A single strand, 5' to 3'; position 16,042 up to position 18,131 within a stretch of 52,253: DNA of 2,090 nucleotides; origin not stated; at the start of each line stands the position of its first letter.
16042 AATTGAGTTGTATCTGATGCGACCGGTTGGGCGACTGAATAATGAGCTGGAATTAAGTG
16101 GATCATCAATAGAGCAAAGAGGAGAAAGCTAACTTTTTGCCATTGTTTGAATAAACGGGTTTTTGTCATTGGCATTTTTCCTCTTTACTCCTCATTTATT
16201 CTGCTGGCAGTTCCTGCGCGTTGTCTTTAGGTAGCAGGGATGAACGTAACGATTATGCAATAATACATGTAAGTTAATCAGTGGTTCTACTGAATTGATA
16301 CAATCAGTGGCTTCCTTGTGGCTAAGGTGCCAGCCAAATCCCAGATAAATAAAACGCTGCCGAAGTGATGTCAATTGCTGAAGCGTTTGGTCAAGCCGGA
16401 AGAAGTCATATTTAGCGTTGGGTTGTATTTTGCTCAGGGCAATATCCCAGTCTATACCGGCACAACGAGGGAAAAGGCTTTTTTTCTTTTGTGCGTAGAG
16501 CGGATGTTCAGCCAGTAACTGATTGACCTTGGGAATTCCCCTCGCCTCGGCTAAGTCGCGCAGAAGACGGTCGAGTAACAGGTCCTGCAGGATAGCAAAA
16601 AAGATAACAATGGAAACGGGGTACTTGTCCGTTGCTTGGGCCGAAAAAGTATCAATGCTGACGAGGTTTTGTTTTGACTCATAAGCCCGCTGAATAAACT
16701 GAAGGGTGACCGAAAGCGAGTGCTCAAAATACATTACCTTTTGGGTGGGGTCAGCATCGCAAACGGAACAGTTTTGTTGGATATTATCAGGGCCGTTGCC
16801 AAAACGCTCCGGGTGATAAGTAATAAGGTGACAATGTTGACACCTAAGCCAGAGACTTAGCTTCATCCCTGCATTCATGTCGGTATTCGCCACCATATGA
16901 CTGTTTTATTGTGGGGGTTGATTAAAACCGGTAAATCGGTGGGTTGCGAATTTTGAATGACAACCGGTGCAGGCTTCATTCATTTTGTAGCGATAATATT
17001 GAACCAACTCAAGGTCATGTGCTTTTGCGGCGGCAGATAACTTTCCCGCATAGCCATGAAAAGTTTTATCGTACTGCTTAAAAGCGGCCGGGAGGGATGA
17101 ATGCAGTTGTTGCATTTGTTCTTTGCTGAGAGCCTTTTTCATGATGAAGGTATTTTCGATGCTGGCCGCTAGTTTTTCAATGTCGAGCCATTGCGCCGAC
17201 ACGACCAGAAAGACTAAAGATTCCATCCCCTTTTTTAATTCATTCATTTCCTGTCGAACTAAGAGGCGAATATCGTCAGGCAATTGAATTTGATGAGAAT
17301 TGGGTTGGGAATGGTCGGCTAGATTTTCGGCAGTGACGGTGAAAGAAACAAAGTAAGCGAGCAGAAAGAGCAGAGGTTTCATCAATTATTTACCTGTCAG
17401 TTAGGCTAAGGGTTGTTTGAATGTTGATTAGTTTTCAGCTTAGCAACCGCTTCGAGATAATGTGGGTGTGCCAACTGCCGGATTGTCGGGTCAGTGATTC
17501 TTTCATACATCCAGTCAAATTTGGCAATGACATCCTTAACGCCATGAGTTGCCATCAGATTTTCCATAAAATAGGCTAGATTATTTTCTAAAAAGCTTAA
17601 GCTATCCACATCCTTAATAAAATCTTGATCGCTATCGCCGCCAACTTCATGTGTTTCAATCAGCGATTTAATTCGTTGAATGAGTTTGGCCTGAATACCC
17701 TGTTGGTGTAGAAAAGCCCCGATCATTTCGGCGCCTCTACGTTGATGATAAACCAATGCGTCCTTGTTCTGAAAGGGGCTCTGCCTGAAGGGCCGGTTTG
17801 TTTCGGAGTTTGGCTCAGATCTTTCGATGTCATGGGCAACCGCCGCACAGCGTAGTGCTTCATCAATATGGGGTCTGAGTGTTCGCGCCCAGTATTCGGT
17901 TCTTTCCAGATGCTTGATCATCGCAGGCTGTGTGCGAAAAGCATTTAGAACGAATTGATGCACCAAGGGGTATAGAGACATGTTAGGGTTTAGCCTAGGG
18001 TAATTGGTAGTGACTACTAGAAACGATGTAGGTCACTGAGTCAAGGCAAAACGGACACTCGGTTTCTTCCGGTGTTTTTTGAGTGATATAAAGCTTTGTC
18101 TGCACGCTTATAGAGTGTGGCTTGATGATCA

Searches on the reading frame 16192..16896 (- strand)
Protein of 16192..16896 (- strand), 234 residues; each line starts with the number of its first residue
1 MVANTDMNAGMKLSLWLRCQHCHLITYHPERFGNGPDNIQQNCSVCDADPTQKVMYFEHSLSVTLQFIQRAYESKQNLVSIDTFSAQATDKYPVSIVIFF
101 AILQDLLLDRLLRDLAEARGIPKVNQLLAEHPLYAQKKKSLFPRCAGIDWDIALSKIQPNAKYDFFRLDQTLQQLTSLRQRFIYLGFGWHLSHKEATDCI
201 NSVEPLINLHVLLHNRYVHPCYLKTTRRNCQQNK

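Call 3: search_protein_families(library=pfam, proteins=[window:16192-16896:-], max_evalue=0.01)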
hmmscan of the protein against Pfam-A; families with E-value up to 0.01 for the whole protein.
window:16192-16896:- (234 aa): 0 families

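Call 4: search_protein_families(library=ncbifam, proteins=[window:16192-16896:-], max_evalue=0.01)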
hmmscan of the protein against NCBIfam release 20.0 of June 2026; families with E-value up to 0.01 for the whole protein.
window:16192-16896:- (234 aa): 0 families

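Call 7: find_related_loci(query=window:16192-16896:-, collection=genome_contigs, flank=8000)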
Query window:16192-16896:- (234 aa) in genome_contigs; peptide patterns used: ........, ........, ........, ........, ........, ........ (x = any residue, [..] = any of these).
67 stretches matched a pattern, but none encodes a relative of the query by tblastn (E <= 1e-3).

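Call 45: predict_structure(protein=window:16192-16896:-)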
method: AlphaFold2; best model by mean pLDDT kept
length: 234 residues; sequences in the alignment: 1
mean_pLDDT: 38.3   pTM: 0.23
mean pLDDT of the five models: 38.3, 34.5, 34.3, 34.2, 29.6
residues with pLDDT >= 90: 0; 70-90: 0; 50-70: 3; < 50: 231
segments of 3 or more residues with pLDDT < 50: 1-128, 130-230
pLDDT, mean of each block of 10 residues (from residue 1): 29 38 40 41 43 39 44 36 35 34 44 44 46 39 34 32 33 34 28 42 43 40 42 47
secondary structure, 60 per line:
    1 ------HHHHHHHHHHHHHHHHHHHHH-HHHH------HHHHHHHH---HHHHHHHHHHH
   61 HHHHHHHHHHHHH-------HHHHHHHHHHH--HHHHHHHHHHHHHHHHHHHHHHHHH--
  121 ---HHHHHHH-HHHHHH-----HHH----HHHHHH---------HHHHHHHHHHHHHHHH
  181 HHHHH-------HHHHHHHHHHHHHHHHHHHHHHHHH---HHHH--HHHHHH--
elements in order: H7-27 H29-32 H39-46 H50-73 H81-91 H94-118 H124-130 H132-137 H150-155 H165-185 H193-217 H221-224 H227-232

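Call 46: search_protein_representatives(protein=window:16192-16896:-)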
Query: 234 residues. Proteins with E-value up to 0.001 (for the whole library): 177; up to 1e-10: 94; up to 1e-30: 2. The best 150 are listed.
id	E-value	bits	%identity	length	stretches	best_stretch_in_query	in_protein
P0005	2.2e-148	508.6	97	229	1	1-229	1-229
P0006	4.2e-52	193.6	46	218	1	6-223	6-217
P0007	2.4e-30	122.4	31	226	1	14-222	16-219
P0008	1.6e-29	119.7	30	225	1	14-224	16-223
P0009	8.1e-28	114.1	28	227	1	15-227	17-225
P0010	8.7e-28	114.0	32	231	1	16-224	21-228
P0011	7.1e-25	104.5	31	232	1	19-224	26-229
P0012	2.6e-24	102.6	29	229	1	19-226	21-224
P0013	5.0e-24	101.7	32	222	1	17-225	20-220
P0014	3.3e-23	99.0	29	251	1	14-227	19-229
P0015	1.0e-22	97.4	30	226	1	17-222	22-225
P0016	6.3e-22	94.8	29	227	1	18-225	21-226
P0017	7.1e-22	94.6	28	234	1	8-223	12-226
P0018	3.0e-21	92.6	32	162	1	71-222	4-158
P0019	1.5e-20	90.3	31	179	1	55-224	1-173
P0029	2.1e-17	80.0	25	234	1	10-222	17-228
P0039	1.5e-15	74.0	25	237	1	14-228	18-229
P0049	6.2e-15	71.9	26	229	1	15-219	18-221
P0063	2.3e-13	66.8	27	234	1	18-226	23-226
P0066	2.6e-13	66.6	26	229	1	19-227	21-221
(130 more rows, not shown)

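Call 48: search_protein_families(library=pfam, alignment_id=A1, max_evalue=1)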
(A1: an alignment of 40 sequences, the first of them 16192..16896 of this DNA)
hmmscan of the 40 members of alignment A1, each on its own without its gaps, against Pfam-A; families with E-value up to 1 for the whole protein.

A. member 1, window:16192-16896:- (234 aa): 0 families

B. families by the number of members that match (of 40 scanned): 47 families (the first 25 are shown)
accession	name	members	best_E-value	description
PF18735.6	HEPN_RiboL-PSP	10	0.00067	RiboL-PSP-HEPN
PF18739.6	HEPN_Apea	7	2.7e-05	Apea-like HEPN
PF14634.12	zf-RING_5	3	0.067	zinc-RING finger domain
PF14570.12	zf-RING_4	3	0.081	RING/Ubox like zinc-binding domain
PF11781.13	Zn_ribbon_RRN7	2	0.0047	Zinc-finger of RNA-polymerase I-specific TFIIB, Rrn7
PF02318.22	FYVE_2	2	0.073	FYVE-type zinc finger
PF13824.12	zf-Mss51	2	0.12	Zinc-finger of mitochondrial splicing suppressor 51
PF22289.1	DmmA-like_C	2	0.45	Dimethylamine monooxygenase subunit DmmA-like, C-terminal domain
PF23145.1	Zf_2nd_IFT121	1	0.0038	IFT121, second zinc finger domain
PF08271.17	Zn_Ribbon_TF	1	0.0073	TFIIB zinc-binding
PF17562.7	Styelin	1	0.0091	Styelin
PF25422.1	DUF7892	1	0.011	Domain of unknown function (DUF7892)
PF04986.18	Y2_Tnp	1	0.012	Putative transposase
PF18508.7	zf_C2H2_13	1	0.014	Zinc finger domain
PF23783.1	Zn_ribbon_TiaS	1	0.024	TiaS C-terminal zinc ribbon domain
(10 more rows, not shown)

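Call 49: search_solved_structures(query=A1, max_evalue=10, show_alignments=2)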
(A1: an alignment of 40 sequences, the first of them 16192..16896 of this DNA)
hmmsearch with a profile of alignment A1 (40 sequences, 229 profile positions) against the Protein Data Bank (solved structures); distinct sequences matched with E-value up to 10: 10.
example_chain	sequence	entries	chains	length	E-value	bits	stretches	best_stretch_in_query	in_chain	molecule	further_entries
2ecw_A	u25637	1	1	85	0.086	15.4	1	17-61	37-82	Tripartite motif-containing protein 30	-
4me3_A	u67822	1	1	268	0.11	15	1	19-65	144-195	DNA replication licensing factor MCM related protein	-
2gmg_A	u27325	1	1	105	0.38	13.4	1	4-47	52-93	hypothetical protein Pf0610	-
7keu_E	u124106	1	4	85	0.57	12.8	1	96-146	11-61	Caspase-1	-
3qqc_A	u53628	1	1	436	0.6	12.7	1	19-62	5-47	DNA-directed RNA polymerase subunit b, DNA-directed RNA polymerase subunit a', DNA-directe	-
7pp2_B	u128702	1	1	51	0.93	12.1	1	33-58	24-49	AVR-Pii protein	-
7qca_LHH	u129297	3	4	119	0.99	12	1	63-139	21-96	Ribosomal L29 protein | Ribosomal L29 protein (Fragment),Ribosomal L29 protein (Fragment),Ribosomal L29 protein (F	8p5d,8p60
8ouw_6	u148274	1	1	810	2.9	10.5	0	19-65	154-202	DNA replication licensing factor mcm-6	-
1e4u_A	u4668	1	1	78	5.7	9.5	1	2-51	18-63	TRANSCRIPTIONAL REPRESSOR NOT4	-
1ur6_B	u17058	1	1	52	6.5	9.3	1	2-48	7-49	POTENTIAL TRANSCRIPTIONAL REPRESSOR NOT4HP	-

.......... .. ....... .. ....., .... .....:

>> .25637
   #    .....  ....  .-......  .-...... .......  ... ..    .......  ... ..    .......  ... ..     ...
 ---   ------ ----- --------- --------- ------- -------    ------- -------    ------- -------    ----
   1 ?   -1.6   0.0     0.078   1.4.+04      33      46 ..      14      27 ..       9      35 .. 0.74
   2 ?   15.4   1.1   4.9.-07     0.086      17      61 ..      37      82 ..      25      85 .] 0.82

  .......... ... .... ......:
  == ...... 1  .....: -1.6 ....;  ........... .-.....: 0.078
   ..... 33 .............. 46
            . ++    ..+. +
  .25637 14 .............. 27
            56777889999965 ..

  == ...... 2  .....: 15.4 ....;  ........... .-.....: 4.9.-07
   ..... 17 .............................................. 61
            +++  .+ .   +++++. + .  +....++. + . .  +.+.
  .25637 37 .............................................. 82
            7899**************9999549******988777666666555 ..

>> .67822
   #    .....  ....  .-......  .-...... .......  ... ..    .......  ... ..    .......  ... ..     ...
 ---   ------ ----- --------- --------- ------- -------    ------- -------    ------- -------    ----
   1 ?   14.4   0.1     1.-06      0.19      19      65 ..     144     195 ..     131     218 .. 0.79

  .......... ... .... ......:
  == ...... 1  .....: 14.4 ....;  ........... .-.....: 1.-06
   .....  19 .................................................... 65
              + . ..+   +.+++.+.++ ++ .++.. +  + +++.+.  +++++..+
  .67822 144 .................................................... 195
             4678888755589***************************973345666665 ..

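Call 51: find_homologous_proteins(query=A1)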
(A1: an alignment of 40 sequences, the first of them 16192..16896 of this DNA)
Query A1 (40 sequences) (234 aa, profile of the alignment): 12 proteins with E <= 0.001 among 2437 candidates.
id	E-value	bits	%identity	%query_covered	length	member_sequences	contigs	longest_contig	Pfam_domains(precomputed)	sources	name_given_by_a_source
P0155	4.9e-72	260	27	93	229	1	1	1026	-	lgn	-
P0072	2.3e-67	245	24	78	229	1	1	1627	-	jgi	jgi:hypothetical protein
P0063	6.8e-67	243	26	88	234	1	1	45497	-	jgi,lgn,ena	-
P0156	4.8e-63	231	24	90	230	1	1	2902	-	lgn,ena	-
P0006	1.2e-60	223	44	95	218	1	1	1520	-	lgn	-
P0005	3.9e-60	221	97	98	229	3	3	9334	-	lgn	-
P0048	8.8e-60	220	25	86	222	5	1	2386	-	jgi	jgi:hypothetical protein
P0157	2.1e-55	206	24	82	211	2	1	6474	-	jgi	-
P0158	2.6e-51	192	54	91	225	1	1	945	-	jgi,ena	-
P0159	1.7e-47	180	31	58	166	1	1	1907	-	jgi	-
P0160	1.2e-45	174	49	95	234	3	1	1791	-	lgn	-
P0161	7.0e-45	171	50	95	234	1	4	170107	-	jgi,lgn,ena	-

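Call 52: find_encoding_contigs(protein=P0063, flank=8000, max_places=3)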
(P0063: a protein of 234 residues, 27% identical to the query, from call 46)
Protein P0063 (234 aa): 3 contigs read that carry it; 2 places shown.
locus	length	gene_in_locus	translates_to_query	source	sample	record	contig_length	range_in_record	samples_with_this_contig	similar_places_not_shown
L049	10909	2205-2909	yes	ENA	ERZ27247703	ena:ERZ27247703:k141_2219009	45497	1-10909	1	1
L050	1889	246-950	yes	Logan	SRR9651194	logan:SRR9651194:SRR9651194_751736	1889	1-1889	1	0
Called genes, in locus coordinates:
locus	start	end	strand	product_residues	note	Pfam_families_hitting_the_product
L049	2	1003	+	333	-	?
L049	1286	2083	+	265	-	PF00578:AhpC-TSA, PF08534:Redoxin, PF00085:Thioredoxin (faint), PF00255:GSHPx (weak), PF13905:Thioredoxin_8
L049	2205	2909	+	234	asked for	-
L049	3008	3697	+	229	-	-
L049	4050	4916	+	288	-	PF02517:Rce1-like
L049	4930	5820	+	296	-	PF00480:ROK (faint), PF01869:BcrAD_BadFG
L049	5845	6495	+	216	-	PF00072:Response_reg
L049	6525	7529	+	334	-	PF04166:PdxA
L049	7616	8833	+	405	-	PF00990:GGDEF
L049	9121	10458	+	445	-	PF08450:SGL (faint), PF01436:NHL, PF06739:SBBP (faint), PF25021:TEN_NHL (faint), PF01436:NHL (weak)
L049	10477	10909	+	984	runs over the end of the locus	PF13620:CarboxypepD_reg, PF13715:CarbopepD_reg_2, PF07715:Plug (weak), PF00593:TonB_dep_Rec_b-barrel, PF14905:OMP_b-brl_3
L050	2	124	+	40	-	?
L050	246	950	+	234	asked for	-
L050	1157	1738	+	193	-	-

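Call 53: find_encoding_contigs(protein=P0005, flank=8000, max_places=4)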
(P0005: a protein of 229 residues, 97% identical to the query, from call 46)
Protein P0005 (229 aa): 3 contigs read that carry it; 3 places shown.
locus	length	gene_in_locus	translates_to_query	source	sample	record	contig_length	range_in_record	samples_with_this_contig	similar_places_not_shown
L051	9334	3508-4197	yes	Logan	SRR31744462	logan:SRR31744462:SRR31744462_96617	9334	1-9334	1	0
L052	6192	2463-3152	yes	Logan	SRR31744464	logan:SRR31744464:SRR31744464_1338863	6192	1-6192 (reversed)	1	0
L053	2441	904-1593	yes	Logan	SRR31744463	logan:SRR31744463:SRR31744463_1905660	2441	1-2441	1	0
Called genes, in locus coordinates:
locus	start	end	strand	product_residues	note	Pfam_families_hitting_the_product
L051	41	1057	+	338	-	PF09994:T6SS_Tle1-like_cat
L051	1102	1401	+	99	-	PF07045:DUF1330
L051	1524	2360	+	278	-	PF00990:GGDEF, PF22335:Cas10-Cmr2_palm2 (weak)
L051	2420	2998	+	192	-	PF13875:DUF4202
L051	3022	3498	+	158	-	PF01322:Cytochrom_C_2 (weak)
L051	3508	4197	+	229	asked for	-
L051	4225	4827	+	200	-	PF11845:Tll0287-like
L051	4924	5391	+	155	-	PF01814:Hemerythrin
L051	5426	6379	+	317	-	PF04463:2-thiour_desulf, PF08349:DUF1722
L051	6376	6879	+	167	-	-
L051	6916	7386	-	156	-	PF07607:DUF1570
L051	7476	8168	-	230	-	PF01863:YgjP-like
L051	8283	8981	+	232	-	PF00005:ABC_tran, PF13304:AAA_21 (faint)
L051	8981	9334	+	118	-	?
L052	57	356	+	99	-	PF07045:DUF1330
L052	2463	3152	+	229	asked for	-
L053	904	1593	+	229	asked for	-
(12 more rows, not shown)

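Call 54: find_encoding_contigs(protein=P0161, flank=8000, max_places=4)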
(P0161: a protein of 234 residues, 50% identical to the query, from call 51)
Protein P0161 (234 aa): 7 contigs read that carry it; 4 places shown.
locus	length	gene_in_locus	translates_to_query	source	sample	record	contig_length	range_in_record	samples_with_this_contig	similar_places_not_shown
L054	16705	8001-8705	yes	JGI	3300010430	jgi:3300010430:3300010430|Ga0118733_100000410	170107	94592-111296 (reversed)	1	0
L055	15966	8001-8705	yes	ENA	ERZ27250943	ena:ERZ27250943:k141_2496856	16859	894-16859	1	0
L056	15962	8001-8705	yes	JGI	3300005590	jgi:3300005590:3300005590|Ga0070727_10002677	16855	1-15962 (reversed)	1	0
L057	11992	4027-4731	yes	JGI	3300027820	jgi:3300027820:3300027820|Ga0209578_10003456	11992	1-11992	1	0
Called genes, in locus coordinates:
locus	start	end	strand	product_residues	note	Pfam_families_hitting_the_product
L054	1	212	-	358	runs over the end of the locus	PF12625:Arabinose_bd, PF12833:HTH_18, PF00165:HTH_AraC (faint)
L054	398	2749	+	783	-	PF07715:Plug, PF00593:TonB_dep_Rec_b-barrel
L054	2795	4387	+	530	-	PF00501:AMP-binding, PF13193:AMP-binding_C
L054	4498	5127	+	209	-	PF02525:Flavodoxin_2, PF03358:FMN_red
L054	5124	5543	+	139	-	PF00903:Glyoxalase, PF18029:Glyoxalase_6 (weak)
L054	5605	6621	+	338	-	PF09994:T6SS_Tle1-like_cat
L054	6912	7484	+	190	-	PF13875:DUF4202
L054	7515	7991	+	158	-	-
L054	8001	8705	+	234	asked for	-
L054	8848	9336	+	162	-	PF11845:Tll0287-like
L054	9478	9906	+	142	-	PF01814:Hemerythrin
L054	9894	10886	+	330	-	PF04463:2-thiour_desulf, PF08349:DUF1722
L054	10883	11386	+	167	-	-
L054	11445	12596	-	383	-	PF13511:DUF4124, PF07607:DUF1570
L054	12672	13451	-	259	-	PF01863:YgjP-like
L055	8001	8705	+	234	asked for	-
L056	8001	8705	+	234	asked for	-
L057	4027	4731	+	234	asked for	-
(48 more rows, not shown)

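Call 82: search_protein_families(library=pfam, proteins=[P0007, P0008, P0009, P0010, P0014, P0017, P0029, P0039, P0049, P0066], max_evalue=0.05)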
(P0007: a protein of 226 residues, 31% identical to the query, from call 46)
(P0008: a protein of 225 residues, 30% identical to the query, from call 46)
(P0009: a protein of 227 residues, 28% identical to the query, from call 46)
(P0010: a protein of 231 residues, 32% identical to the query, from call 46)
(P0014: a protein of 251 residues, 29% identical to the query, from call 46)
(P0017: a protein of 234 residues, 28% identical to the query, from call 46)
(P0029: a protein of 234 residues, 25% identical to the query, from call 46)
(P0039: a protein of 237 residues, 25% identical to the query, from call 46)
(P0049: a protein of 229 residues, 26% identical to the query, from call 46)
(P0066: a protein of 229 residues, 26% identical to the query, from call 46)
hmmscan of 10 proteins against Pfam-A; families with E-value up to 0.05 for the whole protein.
P0007 (226 aa): 0 families

P0008 (225 aa): 1 family
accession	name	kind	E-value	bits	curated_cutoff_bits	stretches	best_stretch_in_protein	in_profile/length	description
PF18735.6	HEPN_RiboL-PSP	-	0.00067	20.1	28.4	1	145-210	117-186/191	RiboL-PSP-HEPN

P0009 (227 aa): 0 families

P0010 (231 aa): 0 families

P0014 (251 aa): 2 families
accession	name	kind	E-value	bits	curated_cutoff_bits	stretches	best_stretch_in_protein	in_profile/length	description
PF23145.1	Zf_2nd_IFT121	-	0.0038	17.3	25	1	20-49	15-43/45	IFT121, second zinc finger domain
PF18735.6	HEPN_RiboL-PSP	-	0.013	15.8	28.4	1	132-213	70-182/191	RiboL-PSP-HEPN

P0017 (234 aa): 4 families
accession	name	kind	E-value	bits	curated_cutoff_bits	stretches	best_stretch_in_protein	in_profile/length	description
PF18739.6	HEPN_Apea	-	2.7e-05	25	24.4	1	115-191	31-100/136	Apea-like HEPN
PF18735.6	HEPN_RiboL-PSP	-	0.0021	18.4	28.4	1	112-197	53-170/191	RiboL-PSP-HEPN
PF25422.1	DUF7892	-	0.011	15.6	27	1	39-105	76-143/159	Domain of unknown function (DUF7892)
PF04986.18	Y2_Tnp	-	0.012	16.1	20.9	1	71-184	17-123/183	Putative transposase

P0029 (234 aa): 2 families
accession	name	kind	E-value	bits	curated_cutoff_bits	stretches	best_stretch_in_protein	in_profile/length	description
PF18735.6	HEPN_RiboL-PSP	-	0.0012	19.2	28.4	1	109-200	61-169/191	RiboL-PSP-HEPN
PF18739.6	HEPN_Apea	-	0.0032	18.3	24.4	1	116-194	32-100/136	Apea-like HEPN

P0039 (237 aa): 0 families

P0049 (229 aa): 0 families

P0066 (229 aa): 0 families

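Call 83: search_protein_families(library=padloc, proteins=[window:16192-16896:-, P0007, P0008, P0010, P0014, P0017], max_evalue=0.01)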
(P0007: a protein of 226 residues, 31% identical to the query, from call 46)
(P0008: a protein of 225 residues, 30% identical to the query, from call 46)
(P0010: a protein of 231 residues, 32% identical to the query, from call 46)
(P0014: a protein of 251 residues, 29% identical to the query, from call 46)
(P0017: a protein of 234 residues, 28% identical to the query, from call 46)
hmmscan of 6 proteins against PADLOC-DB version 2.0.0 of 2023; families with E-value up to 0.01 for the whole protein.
window:16192-16896:- (234 aa): 0 families

P0007 (226 aa): 0 families

P0008 (225 aa): 0 families

P0010 (231 aa): 0 families

P0014 (251 aa): 0 families

P0017 (234 aa): 2 families
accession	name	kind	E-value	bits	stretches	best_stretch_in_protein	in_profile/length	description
PDLC01680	Cas13-ApeA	-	0.00027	18.9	1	132-193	97-145/175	Cas13-ApeA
PDLC01843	CARF2--CARF_HEPN_CSX20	-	0.0014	15.6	1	136-211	316-374/498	-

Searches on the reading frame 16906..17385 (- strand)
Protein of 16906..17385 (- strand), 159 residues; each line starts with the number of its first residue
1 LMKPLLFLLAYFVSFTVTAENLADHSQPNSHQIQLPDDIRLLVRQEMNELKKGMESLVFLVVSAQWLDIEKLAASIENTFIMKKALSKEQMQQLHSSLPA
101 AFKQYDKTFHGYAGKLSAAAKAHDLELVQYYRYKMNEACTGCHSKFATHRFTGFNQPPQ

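Call 3: search_protein_families(library=pfam, proteins=[window:16906-17385:-], max_evalue=0.01)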
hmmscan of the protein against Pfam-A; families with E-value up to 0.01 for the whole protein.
window:16906-17385:- (159 aa): 1 family
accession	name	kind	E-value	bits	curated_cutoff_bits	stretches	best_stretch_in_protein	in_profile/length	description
PF01322.25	Cytochrom_C_2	-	1.2e-06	29.9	26.5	1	61-146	34-120/121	Cytochrome C'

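Call 4: search_protein_families(library=ncbifam, proteins=[window:16906-17385:-], max_evalue=0.01)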
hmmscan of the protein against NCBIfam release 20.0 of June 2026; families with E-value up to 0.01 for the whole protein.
window:16906-17385:- (159 aa): 0 families

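Call 18: find_homologous_proteins(query=window:16906-17385:-)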
Query window:16906-17385:- (159 aa): 4 proteins with E <= 0.001 among 67 candidates.
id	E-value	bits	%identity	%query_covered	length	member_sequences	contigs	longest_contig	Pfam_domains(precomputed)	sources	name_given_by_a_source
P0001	7.8e-100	349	100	99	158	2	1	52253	PF01322.26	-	-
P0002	6.4e-69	249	75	92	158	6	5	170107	-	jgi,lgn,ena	-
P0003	3.4e-51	191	57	96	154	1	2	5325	PF01322.26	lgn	-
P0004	4.7e-49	184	54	97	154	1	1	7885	-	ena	-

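Call 23: search_solved_structures(query=window:16906-17385:-, max_evalue=1, show_alignments=2)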
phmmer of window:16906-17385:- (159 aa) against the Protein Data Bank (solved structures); distinct sequences matched with E-value up to 1: 27.
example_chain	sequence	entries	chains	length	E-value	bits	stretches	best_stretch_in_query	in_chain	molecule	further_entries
6r6m_A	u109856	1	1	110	0.00052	23.6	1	100-149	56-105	Small soluble cyt c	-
6r6n_A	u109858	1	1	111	0.00053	23.6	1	100-149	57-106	Small soluble cyt c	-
6r6o_A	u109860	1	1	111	0.00054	23.5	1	100-149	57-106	Small soluble cyt c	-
9bh5_CC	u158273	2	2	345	0.0048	20.5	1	11-94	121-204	Large ribosomal subunit protein uL4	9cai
2xl6_A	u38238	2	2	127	0.016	18.8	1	99-148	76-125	CYTOCHROME C'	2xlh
4d4n_A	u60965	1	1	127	0.033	17.7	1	99-146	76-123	CYTOCHROME C'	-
1e83_A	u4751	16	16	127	0.044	17.3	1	99-146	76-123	CYTOCHROME C'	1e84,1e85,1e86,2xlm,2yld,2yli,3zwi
2yl0_A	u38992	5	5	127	0.044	17.3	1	99-146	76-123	CYTOCHROME C'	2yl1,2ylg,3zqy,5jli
5agf_A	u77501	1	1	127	0.044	17.3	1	99-146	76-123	CYTOCHROME C PRIME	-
2ykz_A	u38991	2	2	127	0.044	17.3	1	99-146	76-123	CYTOCHROME C'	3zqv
2yl3_A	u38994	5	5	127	0.045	17.3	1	99-146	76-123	CYTOCHROME C'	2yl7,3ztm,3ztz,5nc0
1cgo_A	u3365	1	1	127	0.045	17.3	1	99-146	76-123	CYTOCHROME C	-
2xlo_A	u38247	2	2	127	0.045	17.3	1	99-146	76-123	CYTOCHROME C'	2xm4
2xld_A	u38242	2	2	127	0.045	17.3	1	99-146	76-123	CYTOCHROME C'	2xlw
2xle_A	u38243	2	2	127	0.045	17.3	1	99-146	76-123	CYTOCHROME C'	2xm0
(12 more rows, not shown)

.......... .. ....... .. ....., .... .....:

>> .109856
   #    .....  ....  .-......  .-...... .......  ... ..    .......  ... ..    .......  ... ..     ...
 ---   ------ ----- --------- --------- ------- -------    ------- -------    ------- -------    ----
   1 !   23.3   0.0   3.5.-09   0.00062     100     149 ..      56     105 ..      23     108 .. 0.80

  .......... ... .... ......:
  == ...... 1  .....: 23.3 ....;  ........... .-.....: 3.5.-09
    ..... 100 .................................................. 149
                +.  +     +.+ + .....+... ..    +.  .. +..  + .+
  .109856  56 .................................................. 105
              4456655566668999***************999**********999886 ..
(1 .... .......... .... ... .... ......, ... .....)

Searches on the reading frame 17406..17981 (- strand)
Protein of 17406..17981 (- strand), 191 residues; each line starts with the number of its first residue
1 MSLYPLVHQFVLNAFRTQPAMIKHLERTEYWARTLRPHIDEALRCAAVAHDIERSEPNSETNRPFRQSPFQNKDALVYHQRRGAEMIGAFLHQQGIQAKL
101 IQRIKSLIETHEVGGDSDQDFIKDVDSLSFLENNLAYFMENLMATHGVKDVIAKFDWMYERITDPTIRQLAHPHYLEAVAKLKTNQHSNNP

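Call 3: search_protein_families(library=pfam, proteins=[window:17406-17981:-], max_evalue=0.01)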
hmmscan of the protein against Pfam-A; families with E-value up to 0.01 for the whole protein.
window:17406-17981:- (191 aa): 3 families
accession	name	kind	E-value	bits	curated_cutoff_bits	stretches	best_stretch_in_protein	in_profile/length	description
PF13875.12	DUF4202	-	4.3e-14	53.2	35.1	1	18-153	25-156/183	Domain of unknown function (DUF4202)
PF01966.28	HD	-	6.4e-05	23.7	22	1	22-116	2-90/116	HD domain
PF17908.6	APAF1_C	-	0.008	16.5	22.8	0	117-172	17-72/135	APAF-1 helical domain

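Call 4: search_protein_families(library=ncbifam, proteins=[window:17406-17981:-], max_evalue=0.01)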
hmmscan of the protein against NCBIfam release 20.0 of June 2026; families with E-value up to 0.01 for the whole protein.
window:17406-17981:- (191 aa): 0 families

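Call 83: search_protein_families(library=padloc, proteins=[window:17406-17981:-], max_evalue=0.01)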
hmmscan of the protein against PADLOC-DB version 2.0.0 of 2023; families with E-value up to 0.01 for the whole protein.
window:17406-17981:- (191 aa): 0 families
